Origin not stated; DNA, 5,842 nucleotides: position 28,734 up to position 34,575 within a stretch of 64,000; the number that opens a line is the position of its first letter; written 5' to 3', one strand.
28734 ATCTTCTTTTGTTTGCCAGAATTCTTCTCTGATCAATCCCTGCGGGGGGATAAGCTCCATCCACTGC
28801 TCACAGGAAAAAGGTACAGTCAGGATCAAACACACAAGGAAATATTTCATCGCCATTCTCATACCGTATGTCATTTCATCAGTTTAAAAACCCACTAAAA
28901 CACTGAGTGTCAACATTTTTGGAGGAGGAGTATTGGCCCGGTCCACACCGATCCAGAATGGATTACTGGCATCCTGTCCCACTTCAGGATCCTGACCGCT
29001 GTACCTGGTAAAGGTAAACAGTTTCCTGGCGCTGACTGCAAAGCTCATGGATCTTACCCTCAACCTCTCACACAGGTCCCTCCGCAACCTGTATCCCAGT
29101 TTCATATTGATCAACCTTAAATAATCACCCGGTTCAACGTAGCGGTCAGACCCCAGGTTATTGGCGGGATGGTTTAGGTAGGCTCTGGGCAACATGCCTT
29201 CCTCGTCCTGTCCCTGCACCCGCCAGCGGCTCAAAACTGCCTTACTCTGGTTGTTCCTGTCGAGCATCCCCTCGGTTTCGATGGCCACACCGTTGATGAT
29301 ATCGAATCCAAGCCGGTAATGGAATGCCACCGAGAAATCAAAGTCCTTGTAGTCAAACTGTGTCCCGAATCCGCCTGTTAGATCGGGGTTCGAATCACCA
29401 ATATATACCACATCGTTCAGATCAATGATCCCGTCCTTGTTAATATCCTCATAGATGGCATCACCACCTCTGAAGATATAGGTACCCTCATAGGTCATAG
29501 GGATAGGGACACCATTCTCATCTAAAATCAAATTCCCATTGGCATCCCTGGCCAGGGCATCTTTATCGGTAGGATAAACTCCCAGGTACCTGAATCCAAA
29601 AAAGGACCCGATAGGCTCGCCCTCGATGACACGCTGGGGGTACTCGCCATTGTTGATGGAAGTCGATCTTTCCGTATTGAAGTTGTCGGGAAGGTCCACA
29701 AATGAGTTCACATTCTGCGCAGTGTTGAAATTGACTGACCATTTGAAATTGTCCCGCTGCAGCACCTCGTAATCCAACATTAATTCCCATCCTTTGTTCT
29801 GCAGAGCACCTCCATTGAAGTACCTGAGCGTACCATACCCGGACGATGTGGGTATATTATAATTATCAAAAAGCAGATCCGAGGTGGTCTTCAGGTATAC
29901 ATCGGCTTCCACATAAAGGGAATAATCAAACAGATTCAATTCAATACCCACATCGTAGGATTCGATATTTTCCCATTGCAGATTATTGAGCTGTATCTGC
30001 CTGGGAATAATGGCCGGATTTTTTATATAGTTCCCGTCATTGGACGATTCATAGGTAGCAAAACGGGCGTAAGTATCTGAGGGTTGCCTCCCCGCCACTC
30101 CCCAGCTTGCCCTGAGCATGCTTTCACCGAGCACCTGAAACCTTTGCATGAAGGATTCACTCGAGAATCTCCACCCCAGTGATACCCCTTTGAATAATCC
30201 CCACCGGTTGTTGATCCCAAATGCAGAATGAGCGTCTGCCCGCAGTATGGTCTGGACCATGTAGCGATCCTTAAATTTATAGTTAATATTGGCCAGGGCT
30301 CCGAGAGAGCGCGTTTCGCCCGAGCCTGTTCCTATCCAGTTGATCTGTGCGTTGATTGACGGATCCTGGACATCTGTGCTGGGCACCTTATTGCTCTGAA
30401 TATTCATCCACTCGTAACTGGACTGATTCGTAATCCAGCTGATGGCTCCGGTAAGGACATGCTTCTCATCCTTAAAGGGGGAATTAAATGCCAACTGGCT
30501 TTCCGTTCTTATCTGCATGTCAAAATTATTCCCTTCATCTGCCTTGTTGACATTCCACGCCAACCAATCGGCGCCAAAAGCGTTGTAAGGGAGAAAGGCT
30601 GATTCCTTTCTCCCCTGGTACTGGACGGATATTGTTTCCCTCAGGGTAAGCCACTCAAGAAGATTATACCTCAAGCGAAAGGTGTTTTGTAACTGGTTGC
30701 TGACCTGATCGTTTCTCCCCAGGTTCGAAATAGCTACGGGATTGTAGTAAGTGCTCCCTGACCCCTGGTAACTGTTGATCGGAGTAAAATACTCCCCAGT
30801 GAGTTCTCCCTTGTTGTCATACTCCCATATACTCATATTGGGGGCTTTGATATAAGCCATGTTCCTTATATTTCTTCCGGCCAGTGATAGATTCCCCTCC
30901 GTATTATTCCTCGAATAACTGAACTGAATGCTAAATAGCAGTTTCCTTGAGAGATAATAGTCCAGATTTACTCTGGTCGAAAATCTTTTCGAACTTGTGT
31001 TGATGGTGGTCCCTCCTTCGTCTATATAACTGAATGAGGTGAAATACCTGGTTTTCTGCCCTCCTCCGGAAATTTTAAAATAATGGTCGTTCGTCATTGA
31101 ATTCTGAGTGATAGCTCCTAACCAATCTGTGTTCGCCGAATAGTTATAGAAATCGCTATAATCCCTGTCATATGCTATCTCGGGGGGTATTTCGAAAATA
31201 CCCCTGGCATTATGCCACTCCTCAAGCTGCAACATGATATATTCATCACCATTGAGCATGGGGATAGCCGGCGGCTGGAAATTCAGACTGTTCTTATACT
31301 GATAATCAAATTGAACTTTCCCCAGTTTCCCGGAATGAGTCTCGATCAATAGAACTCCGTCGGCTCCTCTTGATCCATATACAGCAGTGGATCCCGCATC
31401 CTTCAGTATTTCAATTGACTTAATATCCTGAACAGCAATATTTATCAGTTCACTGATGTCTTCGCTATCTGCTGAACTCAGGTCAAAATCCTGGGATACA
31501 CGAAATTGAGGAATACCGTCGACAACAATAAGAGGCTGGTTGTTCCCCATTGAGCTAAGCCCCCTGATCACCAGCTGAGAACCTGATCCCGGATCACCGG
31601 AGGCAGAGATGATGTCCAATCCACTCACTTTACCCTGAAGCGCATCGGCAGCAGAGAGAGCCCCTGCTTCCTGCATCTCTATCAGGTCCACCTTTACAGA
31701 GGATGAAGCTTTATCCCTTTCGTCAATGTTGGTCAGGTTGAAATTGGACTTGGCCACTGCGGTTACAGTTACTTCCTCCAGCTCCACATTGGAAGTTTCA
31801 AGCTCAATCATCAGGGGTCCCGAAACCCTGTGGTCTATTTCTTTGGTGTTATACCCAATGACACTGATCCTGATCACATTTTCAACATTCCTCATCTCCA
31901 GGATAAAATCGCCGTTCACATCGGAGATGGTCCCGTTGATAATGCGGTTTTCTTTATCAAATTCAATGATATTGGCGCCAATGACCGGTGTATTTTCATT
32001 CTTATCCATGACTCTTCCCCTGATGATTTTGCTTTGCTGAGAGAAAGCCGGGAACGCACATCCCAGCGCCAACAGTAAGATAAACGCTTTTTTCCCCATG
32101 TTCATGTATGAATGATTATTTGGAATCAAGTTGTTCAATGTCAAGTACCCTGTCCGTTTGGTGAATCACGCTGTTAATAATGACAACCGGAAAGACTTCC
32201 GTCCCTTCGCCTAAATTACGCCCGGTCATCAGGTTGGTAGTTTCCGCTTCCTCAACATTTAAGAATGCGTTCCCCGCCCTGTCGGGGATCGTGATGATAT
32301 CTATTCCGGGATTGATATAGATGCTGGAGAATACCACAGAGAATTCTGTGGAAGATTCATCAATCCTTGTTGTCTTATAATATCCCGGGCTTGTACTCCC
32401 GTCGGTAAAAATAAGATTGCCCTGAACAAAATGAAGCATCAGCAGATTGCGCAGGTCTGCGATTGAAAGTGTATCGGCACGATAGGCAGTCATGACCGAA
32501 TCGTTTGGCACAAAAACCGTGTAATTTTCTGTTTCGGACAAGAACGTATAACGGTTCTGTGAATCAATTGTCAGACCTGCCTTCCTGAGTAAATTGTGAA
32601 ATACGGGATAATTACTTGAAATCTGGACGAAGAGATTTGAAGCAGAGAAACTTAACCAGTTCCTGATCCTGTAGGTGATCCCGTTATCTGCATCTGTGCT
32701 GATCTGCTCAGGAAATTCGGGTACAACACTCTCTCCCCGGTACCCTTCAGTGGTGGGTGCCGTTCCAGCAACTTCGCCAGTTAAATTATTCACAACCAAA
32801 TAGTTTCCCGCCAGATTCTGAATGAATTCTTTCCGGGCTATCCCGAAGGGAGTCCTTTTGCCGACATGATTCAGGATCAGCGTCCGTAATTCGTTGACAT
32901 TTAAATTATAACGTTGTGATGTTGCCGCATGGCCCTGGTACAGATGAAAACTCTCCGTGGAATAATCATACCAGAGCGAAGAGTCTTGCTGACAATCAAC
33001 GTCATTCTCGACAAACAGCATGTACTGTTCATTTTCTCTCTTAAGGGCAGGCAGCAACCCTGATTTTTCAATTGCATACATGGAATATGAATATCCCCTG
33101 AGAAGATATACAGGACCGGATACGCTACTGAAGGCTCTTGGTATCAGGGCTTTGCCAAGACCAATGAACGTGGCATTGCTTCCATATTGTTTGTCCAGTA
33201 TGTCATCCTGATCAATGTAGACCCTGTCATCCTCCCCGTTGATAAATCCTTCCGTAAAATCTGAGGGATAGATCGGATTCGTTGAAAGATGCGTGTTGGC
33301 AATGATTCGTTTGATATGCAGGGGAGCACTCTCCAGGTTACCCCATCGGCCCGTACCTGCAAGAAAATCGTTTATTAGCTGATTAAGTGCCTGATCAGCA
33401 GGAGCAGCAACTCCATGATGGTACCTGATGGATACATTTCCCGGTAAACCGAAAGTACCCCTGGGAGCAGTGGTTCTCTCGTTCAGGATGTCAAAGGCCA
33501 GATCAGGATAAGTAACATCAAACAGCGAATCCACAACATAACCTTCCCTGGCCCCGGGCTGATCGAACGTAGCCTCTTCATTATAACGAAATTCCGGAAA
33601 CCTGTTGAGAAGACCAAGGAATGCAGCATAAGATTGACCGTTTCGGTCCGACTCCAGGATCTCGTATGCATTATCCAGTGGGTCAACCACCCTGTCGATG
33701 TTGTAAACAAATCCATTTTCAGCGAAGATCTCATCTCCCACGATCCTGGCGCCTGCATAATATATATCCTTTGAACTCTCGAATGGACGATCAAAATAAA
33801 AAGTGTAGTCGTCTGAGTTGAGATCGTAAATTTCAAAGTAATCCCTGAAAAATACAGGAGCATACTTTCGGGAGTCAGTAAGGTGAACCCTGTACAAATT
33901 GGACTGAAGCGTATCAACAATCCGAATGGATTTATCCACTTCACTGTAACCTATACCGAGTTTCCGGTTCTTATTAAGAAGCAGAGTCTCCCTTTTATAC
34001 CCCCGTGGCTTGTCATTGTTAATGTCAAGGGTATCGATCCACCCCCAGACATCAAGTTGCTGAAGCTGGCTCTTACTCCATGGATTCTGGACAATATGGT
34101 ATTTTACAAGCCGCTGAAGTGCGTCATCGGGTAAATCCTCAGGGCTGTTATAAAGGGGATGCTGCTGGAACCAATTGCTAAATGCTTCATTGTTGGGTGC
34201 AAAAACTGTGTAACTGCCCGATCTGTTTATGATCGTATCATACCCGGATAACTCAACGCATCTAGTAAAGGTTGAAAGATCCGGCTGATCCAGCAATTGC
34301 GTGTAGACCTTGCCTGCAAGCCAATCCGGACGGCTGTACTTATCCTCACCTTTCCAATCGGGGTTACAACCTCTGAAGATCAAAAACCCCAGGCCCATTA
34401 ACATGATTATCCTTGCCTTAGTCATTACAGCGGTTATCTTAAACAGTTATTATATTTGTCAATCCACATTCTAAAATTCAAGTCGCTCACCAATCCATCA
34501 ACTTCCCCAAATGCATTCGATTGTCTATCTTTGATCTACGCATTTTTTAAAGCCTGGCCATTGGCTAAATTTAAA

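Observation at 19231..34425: Seven-gene locus of two SusC/SusD pairs and three fasciclin (FAS1) lipoproteins with no enzyme and no regulator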

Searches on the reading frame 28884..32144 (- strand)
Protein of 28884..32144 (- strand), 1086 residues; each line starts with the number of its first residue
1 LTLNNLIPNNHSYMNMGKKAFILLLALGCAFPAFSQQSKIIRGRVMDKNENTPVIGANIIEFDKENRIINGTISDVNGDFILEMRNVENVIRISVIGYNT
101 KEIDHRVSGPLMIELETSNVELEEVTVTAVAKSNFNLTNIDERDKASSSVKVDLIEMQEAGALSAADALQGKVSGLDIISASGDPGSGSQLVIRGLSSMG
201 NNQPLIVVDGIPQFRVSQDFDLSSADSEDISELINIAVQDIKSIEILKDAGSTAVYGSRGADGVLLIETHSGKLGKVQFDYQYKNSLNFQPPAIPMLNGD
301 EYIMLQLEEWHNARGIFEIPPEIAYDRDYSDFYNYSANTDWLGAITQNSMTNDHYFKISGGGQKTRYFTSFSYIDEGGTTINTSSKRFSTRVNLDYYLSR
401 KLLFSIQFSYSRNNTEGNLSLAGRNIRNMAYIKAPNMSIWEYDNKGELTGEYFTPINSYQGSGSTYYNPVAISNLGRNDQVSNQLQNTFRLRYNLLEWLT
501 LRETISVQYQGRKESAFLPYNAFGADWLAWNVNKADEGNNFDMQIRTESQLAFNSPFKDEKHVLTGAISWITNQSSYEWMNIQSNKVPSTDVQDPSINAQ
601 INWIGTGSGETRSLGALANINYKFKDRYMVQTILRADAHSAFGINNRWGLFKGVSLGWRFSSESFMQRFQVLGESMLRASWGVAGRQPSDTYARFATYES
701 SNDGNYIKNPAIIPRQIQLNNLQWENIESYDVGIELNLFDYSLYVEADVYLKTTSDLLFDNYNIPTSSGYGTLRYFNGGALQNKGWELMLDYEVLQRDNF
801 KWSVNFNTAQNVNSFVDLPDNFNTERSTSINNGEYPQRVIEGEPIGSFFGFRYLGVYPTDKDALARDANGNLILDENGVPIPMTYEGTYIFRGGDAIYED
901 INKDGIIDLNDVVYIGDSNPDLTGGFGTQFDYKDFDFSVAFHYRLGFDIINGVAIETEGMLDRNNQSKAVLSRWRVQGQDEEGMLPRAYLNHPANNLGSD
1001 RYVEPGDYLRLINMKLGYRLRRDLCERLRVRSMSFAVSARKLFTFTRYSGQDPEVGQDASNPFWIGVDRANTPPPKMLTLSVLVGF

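Call 3: search_protein_families(library=pfam, proteins=[window:28884-32144:-], max_evalue=0.01)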
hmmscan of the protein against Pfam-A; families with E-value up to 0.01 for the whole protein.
window:28884-32144:- (1086 aa): 3 families
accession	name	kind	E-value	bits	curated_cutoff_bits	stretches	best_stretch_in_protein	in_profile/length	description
PF07715.20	Plug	-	1.8e-17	64.2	23.9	1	146-264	6-107/107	TonB-dependent Receptor Plug Domain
PF13715.12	CarbopepD_reg_2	-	1.5e-12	47.8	32.2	1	41-127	1-88/88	CarboxypepD_reg-like domain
PF13620.12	CarboxypepD_reg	-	2.1e-06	28.4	32.3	1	41-108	2-65/82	Carboxypeptidase regulatory-like domain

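Call 6: search_protein_families(library=ncbifam, proteins=[window:28884-32144:-], max_evalue=0.01)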
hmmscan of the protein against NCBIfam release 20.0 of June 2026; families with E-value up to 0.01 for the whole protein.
window:28884-32144:- (1086 aa): 2 families
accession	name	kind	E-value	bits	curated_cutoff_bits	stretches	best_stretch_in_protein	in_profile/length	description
TIGR04056.1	OMP_RagA_SusC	subfamily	1.5e-205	685.6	368.25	1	41-1086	3-981/981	SusC/RagA family TonB-linked outer membrane protein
TIGR04057.1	SusC_RagA_signa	signature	3.2e-13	49.3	46.2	1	240-269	1-30/31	SusC/RagA subfamily TonB-dependent outer membrane receptor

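Call 24: search_solved_structures(query=window:28884-32105:-, max_evalue=1e-20)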
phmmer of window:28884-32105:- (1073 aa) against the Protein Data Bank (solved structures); distinct sequences matched with E-value up to 1e-20: 9.
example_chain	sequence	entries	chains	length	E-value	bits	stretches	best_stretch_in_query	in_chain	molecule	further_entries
8aa4_A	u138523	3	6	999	1.5e-97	331.2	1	9-1045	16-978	SusC homolog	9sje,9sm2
5t3r_D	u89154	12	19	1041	4e-74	253.6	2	594-1042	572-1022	SusC homolog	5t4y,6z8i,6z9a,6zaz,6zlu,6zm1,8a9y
6zlt_B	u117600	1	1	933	1.4e-63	218.7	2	594-1042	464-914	SusC homolog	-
6sli_B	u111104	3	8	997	1.8e-49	172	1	24-795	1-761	RagA protein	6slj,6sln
8ypu_C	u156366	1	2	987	1.2e-43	152.7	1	129-295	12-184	SusC/RagA family TonB-linked outer membrane protein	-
8ypt_C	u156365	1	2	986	1.6e-43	152.3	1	129-295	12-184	TonB-linked outer membrane protein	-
6sml_B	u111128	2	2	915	5.9e-40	140.5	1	135-795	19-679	RagA protein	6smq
6sm3_B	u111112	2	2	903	7.3e-40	140.2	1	135-795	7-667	RagA protein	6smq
5fq6_B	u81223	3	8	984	3.9e-24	88.1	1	102-835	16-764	SUSC/RAGA FAMILY TONB-LINKED OUTER MEMBRANE PROTEIN | BT_2264 | OUTER MEMBRANE PROTEIN OMP121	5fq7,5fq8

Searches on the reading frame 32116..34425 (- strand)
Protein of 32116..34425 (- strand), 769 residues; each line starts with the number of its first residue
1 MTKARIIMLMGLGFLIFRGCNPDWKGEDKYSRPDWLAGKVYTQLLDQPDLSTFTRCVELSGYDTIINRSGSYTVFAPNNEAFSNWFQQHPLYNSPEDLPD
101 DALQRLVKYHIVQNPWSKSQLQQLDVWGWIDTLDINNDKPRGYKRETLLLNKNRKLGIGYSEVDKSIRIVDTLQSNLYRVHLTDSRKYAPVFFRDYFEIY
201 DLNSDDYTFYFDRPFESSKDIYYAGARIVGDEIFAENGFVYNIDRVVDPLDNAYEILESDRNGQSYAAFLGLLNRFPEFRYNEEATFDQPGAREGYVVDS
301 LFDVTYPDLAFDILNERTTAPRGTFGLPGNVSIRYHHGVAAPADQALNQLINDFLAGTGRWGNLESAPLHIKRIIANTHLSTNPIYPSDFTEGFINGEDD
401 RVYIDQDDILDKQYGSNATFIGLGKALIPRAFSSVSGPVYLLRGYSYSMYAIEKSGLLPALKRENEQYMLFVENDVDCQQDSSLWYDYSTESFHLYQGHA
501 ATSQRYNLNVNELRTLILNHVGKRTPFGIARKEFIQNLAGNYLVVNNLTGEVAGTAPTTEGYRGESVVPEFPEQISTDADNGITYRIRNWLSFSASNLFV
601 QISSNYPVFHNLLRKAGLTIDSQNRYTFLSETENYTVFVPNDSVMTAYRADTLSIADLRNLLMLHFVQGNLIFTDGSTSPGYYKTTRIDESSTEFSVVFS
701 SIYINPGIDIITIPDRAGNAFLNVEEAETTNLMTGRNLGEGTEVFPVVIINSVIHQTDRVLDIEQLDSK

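Call 3: search_protein_families(library=pfam, proteins=[window:32116-34425:-], max_evalue=0.01)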
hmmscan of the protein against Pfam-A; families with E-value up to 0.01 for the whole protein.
window:32116-34425:- (769 aa): 1 family
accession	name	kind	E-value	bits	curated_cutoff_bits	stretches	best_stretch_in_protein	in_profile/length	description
PF02469.27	Fasciclin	-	1.1e-25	90.6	22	2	49-124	2-75/123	Fasciclin domain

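Call 6: search_protein_families(library=ncbifam, proteins=[window:32116-34425:-], max_evalue=0.01)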
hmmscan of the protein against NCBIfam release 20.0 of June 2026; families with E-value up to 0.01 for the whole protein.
window:32116-34425:- (769 aa): 0 families

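Call 23: search_solved_structures(query=window:32116-34425:-, max_evalue=1)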
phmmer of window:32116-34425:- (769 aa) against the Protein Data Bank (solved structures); distinct sequences matched with E-value up to 1: 20.
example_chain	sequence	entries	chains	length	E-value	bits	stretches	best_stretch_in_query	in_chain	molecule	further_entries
5yjh_A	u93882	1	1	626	3.6e-08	35.3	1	47-113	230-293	Periostin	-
5yjg_A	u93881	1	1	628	3.6e-08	35.2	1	47-113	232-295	Periostin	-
7as7_A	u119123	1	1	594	4.2e-08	35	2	50-111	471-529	Transforming growth factor-beta-induced protein ig-h3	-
7asg_A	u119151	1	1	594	6.2e-08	34.5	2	50-84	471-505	Transforming growth factor-beta-induced protein ig-h3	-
5nv6_A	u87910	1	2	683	7.8e-08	34.2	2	50-111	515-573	Transforming growth factor-beta-induced protein ig-h3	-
7asc_A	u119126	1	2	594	1.4e-07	33.3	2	49-113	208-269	Transforming growth factor-beta-induced protein ig-h3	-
6tjv_Q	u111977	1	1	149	4.3e-06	28.4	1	45-150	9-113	Tll0220 protein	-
2mxa_A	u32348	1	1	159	5.2e-06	28.1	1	45-150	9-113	NDH-1 complex sensory subunit CupS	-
6kgx_bH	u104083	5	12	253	9e-06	27.3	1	26-122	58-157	LRC6 | FAS1 domain-containing protein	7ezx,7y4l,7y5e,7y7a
5y6p_A1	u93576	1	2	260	0.0022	19.5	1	51-117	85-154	LRC6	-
2ltb_A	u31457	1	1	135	0.0071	17.8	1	50-111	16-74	Transforming growth factor-beta-induced protein ig-h3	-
1x3b_A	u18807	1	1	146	0.0074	17.7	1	50-111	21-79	Transforming growth factor-beta induced protein IG-H3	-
2vxp_A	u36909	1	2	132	0.0075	17.7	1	50-111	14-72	TRANSFORMING GROWTH FACTOR-BETA-INDUCED PROTEIN IG-H3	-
9oek_A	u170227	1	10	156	0.0075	17.7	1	50-111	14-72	Transforming growth factor-beta-induced protein ig-h3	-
2ltc_A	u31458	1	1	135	0.011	17.1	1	50-85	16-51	Transforming growth factor-beta-induced protein ig-h3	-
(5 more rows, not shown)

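Call 52: find_homologous_proteins(query=window:32116-34425:-)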
Query window:32116-34425:- (769 aa): 801 proteins with E <= 0.001 among 8000 candidates; the best 120 are listed.
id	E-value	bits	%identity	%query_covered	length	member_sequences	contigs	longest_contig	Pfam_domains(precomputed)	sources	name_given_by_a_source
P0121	0.0e+0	1773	100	100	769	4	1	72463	PF02469.28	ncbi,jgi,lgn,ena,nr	ncbi:MAG TPA: hypothetical protein ENO20_04920 [Bacteroides sp.]|nr:hypothetical protein [Bacteroide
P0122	0.0e+0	1398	77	100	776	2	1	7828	PF02469.28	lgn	-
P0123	0.0e+0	1323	72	100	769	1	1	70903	PF02469.28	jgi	-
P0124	0.0e+0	1320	72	99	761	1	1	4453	PF02469.28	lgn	-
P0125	0.0e+0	1317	72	100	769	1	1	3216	PF02469.28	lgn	-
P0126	0.0e+0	1314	73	100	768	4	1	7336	PF02469.28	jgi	jgi:uncharacterized surface protein with fasciclin (FAS1) repeats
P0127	0.0e+0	1306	71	100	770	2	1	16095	PF02469.28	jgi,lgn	-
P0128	0.0e+0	1301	71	100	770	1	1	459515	PF02469.28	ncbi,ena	-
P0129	0.0e+0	1301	71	100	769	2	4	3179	PF02469.28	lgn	-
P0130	0.0e+0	1294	71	100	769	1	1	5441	PF02469.28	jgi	jgi:uncharacterized surface protein with fasciclin (FAS1) repeats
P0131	0.0e+0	1289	71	100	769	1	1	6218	PF02469.28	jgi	jgi:uncharacterized surface protein with fasciclin (FAS1) repeats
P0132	0.0e+0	1289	71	99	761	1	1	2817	PF02469.28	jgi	jgi:uncharacterized surface protein with fasciclin (FAS1) repeats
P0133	0.0e+0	1286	70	100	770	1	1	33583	PF02469.28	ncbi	ncbi:MAG: fasciclin domain-containing protein [Bacteroidota bacterium]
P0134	0.0e+0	1282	71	97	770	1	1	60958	PF02469.28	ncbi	ncbi:MAG: fasciclin domain-containing protein [Bacteroidota bacterium]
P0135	0.0e+0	1280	69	100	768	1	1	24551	PF02469.28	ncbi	-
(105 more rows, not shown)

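Call 75: predict_structure(alignment_id=A2)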
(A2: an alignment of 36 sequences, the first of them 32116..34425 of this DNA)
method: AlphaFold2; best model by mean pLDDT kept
length: 769 residues; sequences in the alignment: 36
mean_pLDDT: 82.6   pTM: 0.79
mean pLDDT of the five models: 82.6, 81.3, 80.7, 79.2, 77.3
residues with pLDDT >= 90: 336; 70-90: 308; 50-70: 63; < 50: 62
segments of 3 or more residues with pLDDT < 50: 25-36, 125-146, 318-333, 689-696
pLDDT, mean of each block of 10 residues (from residue 1): 67 69 47 55 89 91 74 89 89 87 82 77 50 37 46 73 74 62 61 71 82 86 87 85 87 86 88 89 83 83 85 67 39 68 96 92 90 96 87 90 93 87 95 94 94 94 92 93 88 82 85 94 92 94 94 92 85 88 94 91 94 92 87 90 90 89 91 93 72 54 94 93 93 89 84 94 88
secondary structure, 60 per line:
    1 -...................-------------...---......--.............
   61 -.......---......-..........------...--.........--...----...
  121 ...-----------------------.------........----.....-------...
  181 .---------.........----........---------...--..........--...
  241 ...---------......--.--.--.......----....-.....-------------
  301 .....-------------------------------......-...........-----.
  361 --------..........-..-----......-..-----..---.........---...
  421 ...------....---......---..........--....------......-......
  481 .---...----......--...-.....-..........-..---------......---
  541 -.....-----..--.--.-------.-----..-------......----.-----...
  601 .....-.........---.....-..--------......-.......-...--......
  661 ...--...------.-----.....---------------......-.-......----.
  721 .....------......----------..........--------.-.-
elements in order (helices of 4 or more, strands of 3 or more residues): H2-20 H40-45 H48-60 H62-68 E72-77 H79-88 H100-108 E111-113 H118-123 E154-161 E166-170 E178-181 E191-193 H194-199 H204-211 E221-223 E226-235 E238-243 H253-258 H267-273 E278-281 H283-287 E301-305 E337-342 H344-354 H369-378 H387-392 E409-414 E418-423 H430-433 H437-441 H446-455 H458-461 E468-473 H475-481 E485-487 E492-497 E504-508 H510-519 E532-537 E542-546 E582-587 H598-605 H607-615 E635-640 H642-648 H655-663 E666-668 E681-685 E701-706 E710-715 E720-725 E732-737 E748-757

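Call 79: fold_search(model_id=the predicted structure, library=pdb)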
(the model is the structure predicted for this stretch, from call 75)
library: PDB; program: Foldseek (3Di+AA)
matches with E <= 10: 106; with E <= 0.001: 21
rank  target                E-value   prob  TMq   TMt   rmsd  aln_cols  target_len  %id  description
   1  5yjh                  7.7e-22  1.00  0.27  0.33  15.6       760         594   15  Structural insights into periostin functions (released 2018-05-23)
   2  5yjg                  3.2e-21  1.00  0.26  0.32  16.1       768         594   15  Structural insights into periostin functions (released 2018-05-23)
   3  7asg                  4.0e-21  1.00  0.29  0.36  14.4       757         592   12  TGFBIp mutant R555W (released 2020-12-23)
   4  7asc_A                5.8e-20  1.00  0.28  0.34  15.5       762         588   13  TGFBIp mutant A546T (released 2020-12-23)
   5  5nv6_B                7.6e-20  1.00  0.27  0.33  15.6       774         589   13  Structure of human transforming growth factor beta-induced protein (TGFBIp). (released 2017-08-09)
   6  7as7                  1.6e-19  1.00  0.27  0.33  15.9       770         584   13  Crystal structure of the GCD-associated TGFBIp mutant R124H (released 2020-12-23)
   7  5nv6_A                4.5e-19  1.00  0.25  0.31  16.2       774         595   13  Structure of human transforming growth factor beta-induced protein (TGFBIp). (released 2017-08-09)
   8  9o0b                  5.8e-12  1.00  0.22  0.27  19.7       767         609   12  X-ray Crystal Structure of Fission Yeast Fsc1 protein in P43212 (released 2026-04-01)
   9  9nu9                  2.2e-10  1.00  0.23  0.31  14.3       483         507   11  X-ray Crystal Structure of Fission Yeast Fsc1 protein in C2 Symmetry (released 2026-04-01)
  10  1o70_A                6.8e-07  1.00  0.15  0.32  12.6       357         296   13  Novel Fold Revealed by the Structure of a FAS1 Domain Pair from the Insect Cell Adhesion Molecule Fasciclin I (released 2003-02-13)
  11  2vxp_A                6.2e-06  1.00  0.14  0.75   8.8       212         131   16  The fourth FAS1 domain structure of human Bigh3 (released 2009-07-21)
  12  7ezx_4P               1.4e-05  1.00  0.16  0.55   8.1       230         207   15  Structure of the phycobilisome from the red alga Porphyridium purpureum in Middle Light (released 2022-09-28)
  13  6kgx_4H               1.9e-05  1.00  0.16  0.54  10.9       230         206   16  Structure of the phycobilisome from the red alga Porphyridium purpureum (released 2019-12-11)
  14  1x3b_MODEL_1_A        5.1e-05  1.00  0.14  0.65   4.6       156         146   20  Solution structure of the FAS1 domain of human transforming growth factor-beta induced protein IG-H3 (released 2005-11-02)
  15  22iy                  1.4e-04  1.00  0.12  0.51  12.6       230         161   18  Crystal structure of the unliganded microalgal AstaP-pink1 carotenoprotein (released 2026-02-04)
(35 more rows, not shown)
